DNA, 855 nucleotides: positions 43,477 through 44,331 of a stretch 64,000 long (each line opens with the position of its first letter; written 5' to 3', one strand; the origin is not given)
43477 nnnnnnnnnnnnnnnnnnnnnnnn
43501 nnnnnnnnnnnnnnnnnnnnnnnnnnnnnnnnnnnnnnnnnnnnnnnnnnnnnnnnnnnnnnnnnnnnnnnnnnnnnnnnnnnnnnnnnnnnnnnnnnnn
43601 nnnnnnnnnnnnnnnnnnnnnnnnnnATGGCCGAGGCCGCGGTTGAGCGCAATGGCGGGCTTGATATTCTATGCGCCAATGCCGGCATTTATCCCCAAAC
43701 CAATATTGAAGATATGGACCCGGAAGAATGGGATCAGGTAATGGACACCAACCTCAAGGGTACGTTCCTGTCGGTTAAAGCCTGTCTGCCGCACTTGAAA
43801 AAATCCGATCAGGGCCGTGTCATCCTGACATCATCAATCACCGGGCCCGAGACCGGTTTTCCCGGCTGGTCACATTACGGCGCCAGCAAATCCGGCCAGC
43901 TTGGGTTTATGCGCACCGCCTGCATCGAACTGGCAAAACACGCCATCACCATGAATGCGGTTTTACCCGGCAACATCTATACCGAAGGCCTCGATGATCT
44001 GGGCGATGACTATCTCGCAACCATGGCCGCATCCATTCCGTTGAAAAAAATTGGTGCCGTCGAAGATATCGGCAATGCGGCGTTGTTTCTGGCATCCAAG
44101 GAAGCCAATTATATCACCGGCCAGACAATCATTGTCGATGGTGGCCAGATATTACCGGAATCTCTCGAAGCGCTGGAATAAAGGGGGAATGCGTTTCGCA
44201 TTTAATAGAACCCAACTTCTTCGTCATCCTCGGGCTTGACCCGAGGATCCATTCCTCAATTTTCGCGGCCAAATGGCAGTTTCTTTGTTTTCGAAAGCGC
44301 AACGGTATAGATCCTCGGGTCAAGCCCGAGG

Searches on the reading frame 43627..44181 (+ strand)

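Call 77: search_protein_families(library=pfam, proteins=[window:43627-44181:+], max_evalue=0.01)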
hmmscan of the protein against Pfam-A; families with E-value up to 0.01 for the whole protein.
window:43627-44181:+ (184 aa): 4 families
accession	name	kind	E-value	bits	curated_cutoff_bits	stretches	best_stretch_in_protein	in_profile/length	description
PF13561.12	adh_short_C2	-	3e-46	158.4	27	1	1-173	61-234/236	Enoyl-(Acyl carrier protein) reductase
PF00106.31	adh_short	-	9.3e-35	120.3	26.6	1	2-127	68-192/195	short chain dehydrogenase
PF08659.16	KR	-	0.0014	19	22.6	1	16-96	86-161/180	KR domain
PF08643.16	DUF1776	-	0.0026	17.6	25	1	21-69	102-151/294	Fungal family of unknown function (DUF1776)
